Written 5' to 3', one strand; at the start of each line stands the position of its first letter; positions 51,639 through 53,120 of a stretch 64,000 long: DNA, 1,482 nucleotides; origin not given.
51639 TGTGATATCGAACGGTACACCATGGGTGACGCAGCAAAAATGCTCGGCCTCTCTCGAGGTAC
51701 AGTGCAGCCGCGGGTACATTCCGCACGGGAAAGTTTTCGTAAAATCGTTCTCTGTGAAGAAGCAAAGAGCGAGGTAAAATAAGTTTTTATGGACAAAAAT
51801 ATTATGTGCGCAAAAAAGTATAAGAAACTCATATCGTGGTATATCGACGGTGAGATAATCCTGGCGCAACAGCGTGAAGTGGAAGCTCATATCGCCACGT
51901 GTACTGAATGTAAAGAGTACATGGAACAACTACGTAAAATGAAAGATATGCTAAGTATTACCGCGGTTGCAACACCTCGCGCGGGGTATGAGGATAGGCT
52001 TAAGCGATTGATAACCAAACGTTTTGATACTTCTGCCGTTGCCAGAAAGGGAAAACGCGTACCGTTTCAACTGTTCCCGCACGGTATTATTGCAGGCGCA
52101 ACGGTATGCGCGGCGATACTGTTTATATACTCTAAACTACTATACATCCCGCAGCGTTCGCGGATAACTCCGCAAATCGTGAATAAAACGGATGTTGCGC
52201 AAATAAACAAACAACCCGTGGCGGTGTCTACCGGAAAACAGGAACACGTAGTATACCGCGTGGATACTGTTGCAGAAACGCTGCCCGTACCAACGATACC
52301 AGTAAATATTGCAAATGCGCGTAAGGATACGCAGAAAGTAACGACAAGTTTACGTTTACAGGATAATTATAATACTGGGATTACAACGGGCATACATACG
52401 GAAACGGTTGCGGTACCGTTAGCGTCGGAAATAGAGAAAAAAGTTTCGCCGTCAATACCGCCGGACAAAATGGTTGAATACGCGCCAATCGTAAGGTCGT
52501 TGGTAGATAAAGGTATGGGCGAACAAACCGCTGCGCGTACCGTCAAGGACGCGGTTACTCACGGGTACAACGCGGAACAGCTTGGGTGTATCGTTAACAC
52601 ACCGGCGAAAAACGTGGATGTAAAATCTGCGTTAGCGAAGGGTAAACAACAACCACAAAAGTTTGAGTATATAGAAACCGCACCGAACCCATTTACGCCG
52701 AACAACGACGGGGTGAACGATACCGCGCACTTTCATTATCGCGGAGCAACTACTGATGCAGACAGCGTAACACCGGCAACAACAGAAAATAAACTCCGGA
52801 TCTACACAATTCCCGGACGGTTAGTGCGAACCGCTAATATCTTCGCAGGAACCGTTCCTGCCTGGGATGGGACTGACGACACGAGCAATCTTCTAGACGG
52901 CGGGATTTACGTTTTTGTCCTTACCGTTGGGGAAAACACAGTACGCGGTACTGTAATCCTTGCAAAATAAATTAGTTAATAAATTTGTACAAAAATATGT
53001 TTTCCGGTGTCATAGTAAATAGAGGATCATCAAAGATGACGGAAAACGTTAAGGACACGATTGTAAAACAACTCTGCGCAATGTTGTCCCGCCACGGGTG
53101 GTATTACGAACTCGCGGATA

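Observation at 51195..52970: ECF sigma / anti-sigma pair in which the anti-sigma carries a C-terminal CHU_C (T9SS type-B-like) domain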

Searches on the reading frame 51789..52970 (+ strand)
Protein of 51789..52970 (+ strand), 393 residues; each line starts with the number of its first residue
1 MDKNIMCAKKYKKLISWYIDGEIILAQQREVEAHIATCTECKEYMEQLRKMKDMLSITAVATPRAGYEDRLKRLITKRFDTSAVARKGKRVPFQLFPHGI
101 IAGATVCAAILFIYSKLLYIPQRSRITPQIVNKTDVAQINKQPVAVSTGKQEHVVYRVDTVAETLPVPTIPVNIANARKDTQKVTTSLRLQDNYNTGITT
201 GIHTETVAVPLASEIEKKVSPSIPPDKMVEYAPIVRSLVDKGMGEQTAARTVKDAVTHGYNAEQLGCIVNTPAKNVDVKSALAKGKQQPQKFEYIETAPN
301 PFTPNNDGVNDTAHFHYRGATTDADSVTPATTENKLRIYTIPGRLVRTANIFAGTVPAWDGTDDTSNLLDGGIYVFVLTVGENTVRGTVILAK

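Call 3: search_protein_families(library=pfam, proteins=[window:51789-52970:+], max_evalue=1)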
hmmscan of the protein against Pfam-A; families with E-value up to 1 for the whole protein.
window:51789-52970:+ (393 aa): 3 families
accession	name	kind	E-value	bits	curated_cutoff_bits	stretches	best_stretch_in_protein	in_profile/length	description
PF13585.12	CHU_C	-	3.1e-08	34.1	27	1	298-382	3-77/86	CHU_C Type IX secretion signal domain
PF13490.11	zf-HC2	-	4.4e-06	27.1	22.2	1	9-41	2-34/35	Putative zinc-finger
PF13860.13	FlgD_ig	-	0.0087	16.5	27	1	328-379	19-74/79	FlgD Ig-like domain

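Call 4: search_protein_families(library=ncbifam, proteins=[window:51789-52970:+], max_evalue=1)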
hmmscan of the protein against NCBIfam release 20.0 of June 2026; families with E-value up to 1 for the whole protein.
window:51789-52970:+ (393 aa): 6 families
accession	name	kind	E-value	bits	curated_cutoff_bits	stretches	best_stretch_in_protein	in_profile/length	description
NF052375.1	antisigma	equivalog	1.3e-06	28.6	100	1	25-145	12-126/217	anti-sigma factor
NF052368.1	antisigmaE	subfamily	1.3e-06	28.2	50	1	9-51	5-47/48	anti-sigma factor family protein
TIGR03988.1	antisig_RsrA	equivalog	0.00016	21.7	62.5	1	15-56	9-50/77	mycothiol system anti-sigma-R factor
TIGR04131.1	Bac_Flav_CTERM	domain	0.00026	21.1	35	1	298-391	3-83/85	T9SS type B sorting domain-containing protein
NF053608.1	Lsa66_OmpA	equivalog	0.028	12.8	700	0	358-381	206-229/581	fibronectin-binding adhesin Lsa66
TIGR02451.1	anti_sig_ChrR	subfamily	0.056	13.2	124.5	1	13-53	6-46/216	ChrR family anti-sigma-E factor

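Call 8: find_homologous_proteins(query=window:51789-52970:+, max_evalue=0.001)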
Query window:51789-52970:+ (393 aa): 1 proteins with E <= 0.001 among 4078 candidates.
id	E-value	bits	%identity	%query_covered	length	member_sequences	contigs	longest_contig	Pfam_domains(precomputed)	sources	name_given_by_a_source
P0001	7.8e-256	866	100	99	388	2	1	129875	PF13490.12,PF13585.13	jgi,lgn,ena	-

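Call 9: find_related_loci(query=window:51789-52970:+, collection=genome_contigs, flank=10000)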
Query window:51789-52970:+ (393 aa) in genome_contigs; peptide patterns used: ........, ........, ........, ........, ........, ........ (x = any residue, [..] = any of these).
71 stretches matched a pattern; 3 encode a relative of the query (tblastn E <= 1e-3); 3 distinct loci.
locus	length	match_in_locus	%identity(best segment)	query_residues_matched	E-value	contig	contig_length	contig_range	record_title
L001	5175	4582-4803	33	303-393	3e-11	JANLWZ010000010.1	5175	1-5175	MAG: Elusimicrobiota bacterium isolate OTE_20_metabat_165_sub OTE_20_k141_2929426, whole genome shotgun sequence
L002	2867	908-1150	39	299-393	1e-9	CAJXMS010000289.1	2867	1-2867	MAG TPA_asm: uncultured Bacteroidetes bacterium isolate SRR4030052_bin.12_MetaBAT_v2.12.1_MAG genome assembly, contig: N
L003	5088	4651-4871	41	299-393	1e-7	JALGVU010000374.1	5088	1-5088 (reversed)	MAG: bacterium isolate Meg19_46_Bin_182 Meg19_46_Bin_182_scaffold_155569, whole genome shotgun sequence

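Call 11: find_encoding_contigs(protein=P0001, flank=10000, max_places=4)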
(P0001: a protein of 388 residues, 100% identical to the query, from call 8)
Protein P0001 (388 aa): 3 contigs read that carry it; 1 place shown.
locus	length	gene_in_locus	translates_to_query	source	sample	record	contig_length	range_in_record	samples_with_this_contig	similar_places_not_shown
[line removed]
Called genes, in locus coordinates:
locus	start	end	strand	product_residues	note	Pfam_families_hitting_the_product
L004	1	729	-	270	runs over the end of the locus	PF01678:DAP_epimerase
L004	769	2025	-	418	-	PF00278:Orn_DAP_Arg_deC, PF02784:Orn_Arg_deC_N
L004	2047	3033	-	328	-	PF24575:TPR_Slam (faint), PF00515:TPR_1 (faint), PF12895:ANAPC3 (faint), PF13176:TPR_7 (faint), PF13181:TPR_8 (faint), PF13424:TPR_12 (faint), PF13428:TPR_14 (faint), PF13414:TPR_11 (weak), +7 more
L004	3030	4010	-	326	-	PF01734:Patatin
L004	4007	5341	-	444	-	PF02321:OEP (weak)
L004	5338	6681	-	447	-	PF00206:Lyase_1, PF14698:ASL_C2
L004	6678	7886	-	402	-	PF00764:Arginosuc_synth, PF20979:Arginosuc_syn_C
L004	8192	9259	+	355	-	PF13173:AAA_14, PF13635:DUF4143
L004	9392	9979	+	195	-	PF04542:Sigma70_r2, PF08281:Sigma70_r4_2, PF04545:Sigma70_r4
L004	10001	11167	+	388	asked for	PF13490:zf-HC2 (weak), PF13585:CHU_C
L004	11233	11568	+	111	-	-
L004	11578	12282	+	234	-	PF00072:Response_reg, PF00486:Trans_reg_C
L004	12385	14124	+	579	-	PF13524:Glyco_trans_1_2 (weak)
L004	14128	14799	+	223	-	-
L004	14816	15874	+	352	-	-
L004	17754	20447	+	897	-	PF13585:CHU_C (faint)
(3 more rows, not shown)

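Call 17: search_protein_representatives(protein=window:51789-52970:+)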
Query: 393 residues. Proteins with E-value up to 0.001 (for the whole library): 723; up to 1e-10: 32; up to 1e-30: 4. The best 150 are listed.
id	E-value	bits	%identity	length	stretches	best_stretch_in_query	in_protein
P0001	2.5e-256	865.8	100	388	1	6-393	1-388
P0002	1.6e-45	172.2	41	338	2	226-393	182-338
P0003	1.0e-34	136.6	34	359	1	4-393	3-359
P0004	9.0e-32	126.9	30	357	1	3-393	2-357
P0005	7.8e-30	120.6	28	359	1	8-393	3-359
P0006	5.6e-29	117.8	28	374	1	9-393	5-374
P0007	4.7e-28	114.7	30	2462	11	247-379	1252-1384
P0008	1.2e-20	90.4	33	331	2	270-393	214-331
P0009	5.4e-20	88.2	31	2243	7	293-388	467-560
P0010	1.2e-19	87.1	28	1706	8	295-378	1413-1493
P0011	8.0e-19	84.3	31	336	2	235-393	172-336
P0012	1.7e-18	83.3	31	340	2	295-393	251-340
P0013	5.2e-18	81.7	27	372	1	7-393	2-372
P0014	2.8e-17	79.3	32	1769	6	300-380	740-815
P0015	4.4e-16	75.3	44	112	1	290-393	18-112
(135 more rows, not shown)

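Call 21: find_encoding_contigs(protein=P0002, flank=10000, max_places=3)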
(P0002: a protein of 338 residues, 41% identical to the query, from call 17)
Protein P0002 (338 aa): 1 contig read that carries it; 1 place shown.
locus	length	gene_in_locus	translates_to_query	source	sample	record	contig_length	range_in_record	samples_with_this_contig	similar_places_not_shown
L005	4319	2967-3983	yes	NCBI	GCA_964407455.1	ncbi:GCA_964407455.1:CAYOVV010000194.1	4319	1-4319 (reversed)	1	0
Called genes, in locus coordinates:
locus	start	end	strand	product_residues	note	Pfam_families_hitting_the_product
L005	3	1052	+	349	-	?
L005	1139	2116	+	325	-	PF01408:GFO_IDH_MocA, PF08635:ox_reductase_C (weak), PF02894:GFO_IDH_MocA_C, PF22725:GFO_IDH_MocA_C3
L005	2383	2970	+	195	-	PF04542:Sigma70_r2, PF08281:Sigma70_r4_2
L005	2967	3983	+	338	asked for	PF13490:zf-HC2, PF13585:CHU_C, PF13860:FlgD_ig (weak)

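Call 22: find_encoding_contigs(protein=P0003, flank=10000, max_places=3)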
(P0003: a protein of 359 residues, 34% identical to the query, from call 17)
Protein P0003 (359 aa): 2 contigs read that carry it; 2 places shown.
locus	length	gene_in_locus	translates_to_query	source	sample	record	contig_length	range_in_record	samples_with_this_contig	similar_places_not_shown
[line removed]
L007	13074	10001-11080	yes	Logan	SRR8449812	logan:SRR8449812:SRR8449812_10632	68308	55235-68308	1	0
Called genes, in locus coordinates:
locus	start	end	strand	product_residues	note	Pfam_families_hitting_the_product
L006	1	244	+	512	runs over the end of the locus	PF04773:FecR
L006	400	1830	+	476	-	PF03448:MgtE_N (faint), PF14841:FliG_M (faint), PF01706:FliG_C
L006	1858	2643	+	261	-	PF01618:MotA_ExbB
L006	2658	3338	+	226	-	PF13677:MotB_plug, PF00691:OmpA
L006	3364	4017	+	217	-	PF13677:MotB_plug, PF00691:OmpA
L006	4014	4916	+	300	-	PF23914:TPR_CcmH_CycH (faint), PF13181:TPR_8 (faint), PF13424:TPR_12 (faint), PF13428:TPR_14 (faint), PF13174:TPR_6 (faint), PF14559:TPR_19, PF00515:TPR_1 (weak), PF07719:TPR_2 (weak), +3 more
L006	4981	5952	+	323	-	PF00365:PFK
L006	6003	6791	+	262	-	PF02522:Antibiotic_NAT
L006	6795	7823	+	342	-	PF01263:Aldose_epim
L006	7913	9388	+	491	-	PF04326:SLFN_AlbA_2, PF21247:Fic-like_C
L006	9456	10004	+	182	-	PF04542:Sigma70_r2, PF08281:Sigma70_r4_2, PF04545:Sigma70_r4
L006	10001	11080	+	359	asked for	PF13490:zf-HC2 (weak), PF13585:CHU_C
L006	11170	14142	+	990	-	PF06739:SBBP, PF13585:CHU_C (weak)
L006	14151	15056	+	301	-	-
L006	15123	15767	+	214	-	PF00702:Hydrolase, PF12710:HAD, PF13419:HAD_2, PF13242:Hydrolase_like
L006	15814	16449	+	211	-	PF21948:LplA-B_cat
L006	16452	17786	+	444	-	PF00480:ROK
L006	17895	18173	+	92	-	PF00216:Bac_DNA_binding, PF18291:HU-HIG (weak), PF18175:HU-CCDC81_bac_2 (weak)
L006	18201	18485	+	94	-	-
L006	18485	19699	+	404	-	PF00155:Aminotran_1_2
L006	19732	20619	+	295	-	PF02195:ParB_N, PF17762:HTH_ParB, PF23552:ParB_C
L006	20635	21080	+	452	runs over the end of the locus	-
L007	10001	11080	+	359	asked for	PF13490:zf-HC2 (weak), PF13585:CHU_C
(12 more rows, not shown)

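Call 23: find_encoding_contigs(protein=P0004, flank=8000, max_places=2)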
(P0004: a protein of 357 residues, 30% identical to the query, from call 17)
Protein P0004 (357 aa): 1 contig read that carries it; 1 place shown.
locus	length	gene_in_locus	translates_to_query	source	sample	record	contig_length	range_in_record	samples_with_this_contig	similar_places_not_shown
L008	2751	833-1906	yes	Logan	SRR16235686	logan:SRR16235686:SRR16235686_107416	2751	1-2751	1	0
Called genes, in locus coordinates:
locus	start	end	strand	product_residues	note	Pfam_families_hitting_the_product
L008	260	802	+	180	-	PF04542:Sigma70_r2, PF08281:Sigma70_r4_2, PF04545:Sigma70_r4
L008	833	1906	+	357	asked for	PF13490:zf-HC2, PF13585:CHU_C (weak)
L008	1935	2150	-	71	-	PF05016:ParE_toxin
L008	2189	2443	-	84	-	-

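Call 24: find_encoding_contigs(protein=P0005, flank=8000, max_places=2)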
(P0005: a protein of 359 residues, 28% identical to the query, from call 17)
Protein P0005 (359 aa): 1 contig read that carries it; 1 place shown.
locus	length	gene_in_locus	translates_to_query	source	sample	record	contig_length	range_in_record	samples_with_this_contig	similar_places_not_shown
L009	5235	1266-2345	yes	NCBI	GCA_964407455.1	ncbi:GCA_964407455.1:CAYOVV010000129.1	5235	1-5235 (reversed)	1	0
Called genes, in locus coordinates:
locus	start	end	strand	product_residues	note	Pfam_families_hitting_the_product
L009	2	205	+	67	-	?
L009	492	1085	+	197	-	PF04542:Sigma70_r2, PF08281:Sigma70_r4_2, PF04545:Sigma70_r4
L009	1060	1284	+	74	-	-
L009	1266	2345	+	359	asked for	PF13490:zf-HC2 (weak), PF13585:CHU_C (weak)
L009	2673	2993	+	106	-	-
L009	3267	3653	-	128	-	-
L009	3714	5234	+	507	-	?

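Call 25: find_encoding_contigs(protein=P0008, flank=8000, max_places=2)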
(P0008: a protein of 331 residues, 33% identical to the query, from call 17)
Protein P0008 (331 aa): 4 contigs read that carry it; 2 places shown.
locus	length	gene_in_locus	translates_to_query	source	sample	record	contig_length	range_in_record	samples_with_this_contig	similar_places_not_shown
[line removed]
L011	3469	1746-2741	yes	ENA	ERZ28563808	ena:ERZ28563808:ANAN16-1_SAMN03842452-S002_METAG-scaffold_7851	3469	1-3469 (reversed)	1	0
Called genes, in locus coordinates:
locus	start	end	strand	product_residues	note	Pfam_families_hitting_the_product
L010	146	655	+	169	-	PF04542:Sigma70_r2, PF08281:Sigma70_r4_2 (weak), PF04545:Sigma70_r4 (weak)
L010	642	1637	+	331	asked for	PF13490:zf-HC2 (faint), PF13585:CHU_C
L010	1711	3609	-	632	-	?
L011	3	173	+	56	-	?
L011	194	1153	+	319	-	PF19572:PorV (faint), PF11751:PorP_SprF (weak)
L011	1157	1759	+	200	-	PF12645:HTH_16 (weak), PF04542:Sigma70_r2, PF08281:Sigma70_r4_2 (weak), PF04545:Sigma70_r4 (weak)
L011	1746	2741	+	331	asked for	PF13490:zf-HC2 (faint), PF13585:CHU_C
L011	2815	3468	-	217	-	?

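Call 26: find_encoding_contigs(protein=P0011, flank=8000, max_places=2)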
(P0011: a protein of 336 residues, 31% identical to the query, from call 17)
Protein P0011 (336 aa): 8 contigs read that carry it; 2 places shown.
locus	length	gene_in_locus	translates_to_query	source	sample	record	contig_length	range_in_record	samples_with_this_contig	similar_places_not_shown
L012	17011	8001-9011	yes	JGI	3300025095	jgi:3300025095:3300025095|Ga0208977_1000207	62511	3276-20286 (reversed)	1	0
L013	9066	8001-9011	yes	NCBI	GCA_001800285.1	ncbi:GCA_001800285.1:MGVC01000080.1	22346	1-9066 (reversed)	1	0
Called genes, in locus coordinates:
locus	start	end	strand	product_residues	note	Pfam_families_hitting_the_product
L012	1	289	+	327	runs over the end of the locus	PF07584:BatA, PF00092:VWA, PF13519:VWA_2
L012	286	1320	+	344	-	PF00092:VWA, PF13519:VWA_2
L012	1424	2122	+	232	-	-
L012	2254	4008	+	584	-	PF13584:BatD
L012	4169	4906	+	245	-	PF13424:TPR_12 (faint), PF13428:TPR_14 (faint), PF13432:TPR_16 (weak), PF00515:TPR_1, PF07719:TPR_2 (weak), PF13181:TPR_8 (weak), PF13414:TPR_11 (weak), PF08239:SH3_3 (weak), +1 more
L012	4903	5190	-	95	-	-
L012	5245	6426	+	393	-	PF01979:Amidohydro_1, PF07969:Amidohydro_3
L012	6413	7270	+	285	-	PF12850:Metallophos_2, PF00149:Metallophos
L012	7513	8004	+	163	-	PF04542:Sigma70_r2, PF08281:Sigma70_r4_2, PF04545:Sigma70_r4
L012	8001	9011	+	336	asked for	PF13585:CHU_C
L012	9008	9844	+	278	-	PF00072:Response_reg, PF12833:HTH_18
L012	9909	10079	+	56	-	-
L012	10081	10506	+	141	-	PF01850:PIN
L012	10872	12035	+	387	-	-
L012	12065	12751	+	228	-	-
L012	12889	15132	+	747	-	PF13964:Beta-prop_Calicin, PF24681:Kelch_KLHDC2_KLHL20_DRC7, PF25210:Kelch_FKB95, PF01344:Kelch_1, PF24981:Beta-prop_ATRN-LZTR1, PF01344:Kelch_1, PF24681:Kelch_KLHDC2_KLHL20_DRC7, PF25210:Kelch_FKB95, +12 more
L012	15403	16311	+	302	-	PF11751:PorP_SprF (weak)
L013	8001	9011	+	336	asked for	PF13585:CHU_C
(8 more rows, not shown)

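Call 27: find_encoding_contigs(protein=P0006, flank=10000, max_places=2)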
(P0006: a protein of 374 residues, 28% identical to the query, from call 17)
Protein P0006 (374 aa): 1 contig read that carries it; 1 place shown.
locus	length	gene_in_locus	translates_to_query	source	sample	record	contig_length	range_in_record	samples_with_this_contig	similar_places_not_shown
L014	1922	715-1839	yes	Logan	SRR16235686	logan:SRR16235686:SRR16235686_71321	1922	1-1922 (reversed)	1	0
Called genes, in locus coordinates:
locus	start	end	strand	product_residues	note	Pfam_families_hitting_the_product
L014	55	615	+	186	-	PF04542:Sigma70_r2, PF08281:Sigma70_r4_2, PF04545:Sigma70_r4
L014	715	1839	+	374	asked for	PF13490:zf-HC2 (weak), PF13585:CHU_C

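Call 28: find_encoding_contigs(protein=P0012, flank=10000, max_places=2)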
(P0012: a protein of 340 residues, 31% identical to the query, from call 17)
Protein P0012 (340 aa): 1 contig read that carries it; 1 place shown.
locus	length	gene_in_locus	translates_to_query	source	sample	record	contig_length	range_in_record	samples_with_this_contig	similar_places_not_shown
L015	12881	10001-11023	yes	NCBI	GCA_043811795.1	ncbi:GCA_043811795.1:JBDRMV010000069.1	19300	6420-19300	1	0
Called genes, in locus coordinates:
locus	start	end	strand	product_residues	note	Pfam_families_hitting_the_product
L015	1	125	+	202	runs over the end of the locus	PF00753:Lactamase_B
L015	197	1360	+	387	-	PF13585:CHU_C (faint), PF13860:FlgD_ig (faint), PF00691:OmpA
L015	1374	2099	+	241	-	PF03793:PASTA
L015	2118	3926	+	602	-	PF00425:Chorismate_bind, PF01063:Aminotran_4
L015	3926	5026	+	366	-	PF00657:Lipase_GDSL, PF04311:DUF459 (faint), PF13472:Lipase_GDSL_2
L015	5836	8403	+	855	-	PF07646:Kelch_2 (faint), PF13854:Kelch_HCF (faint), PF24681:Kelch_KLHDC2_KLHL20_DRC7, PF24981:Beta-prop_ATRN-LZTR1, PF01344:Kelch_1 (faint), PF13415:Beta-prop_FBX42, PF24681:Kelch_KLHDC2_KLHL20_DRC7, PF02369:Big_1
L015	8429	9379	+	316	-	PF11751:PorP_SprF, PF13729:TraF_2 (faint)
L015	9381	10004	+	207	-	PF04542:Sigma70_r2, PF08281:Sigma70_r4_2, PF04545:Sigma70_r4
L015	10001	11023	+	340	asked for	PF13490:zf-HC2, PF13585:CHU_C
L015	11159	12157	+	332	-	PF00670:AdoHcyase_NAD (weak), PF02826:2-Hacid_dh_C, PF03446:NAD_binding_2 (weak), PF03807:F420_oxidored (faint), PF07991:KARI_N, PF01450:KARI_C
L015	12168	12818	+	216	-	PF02666:PS_Dcarbxylase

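Call 29: find_encoding_contigs(protein=P0013, flank=10000, max_places=2)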
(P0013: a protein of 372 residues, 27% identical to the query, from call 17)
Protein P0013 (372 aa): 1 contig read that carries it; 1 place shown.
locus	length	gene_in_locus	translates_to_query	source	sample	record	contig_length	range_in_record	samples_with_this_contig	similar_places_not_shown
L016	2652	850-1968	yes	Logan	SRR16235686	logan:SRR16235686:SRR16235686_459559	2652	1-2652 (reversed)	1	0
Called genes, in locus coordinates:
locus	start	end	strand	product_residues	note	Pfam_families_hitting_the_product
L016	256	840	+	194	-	PF07638:Sigma70_ECF (weak), PF04542:Sigma70_r2, PF08281:Sigma70_r4_2, PF04545:Sigma70_r4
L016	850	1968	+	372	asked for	PF13490:zf-HC2, PF13585:CHU_C (weak)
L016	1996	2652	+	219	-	?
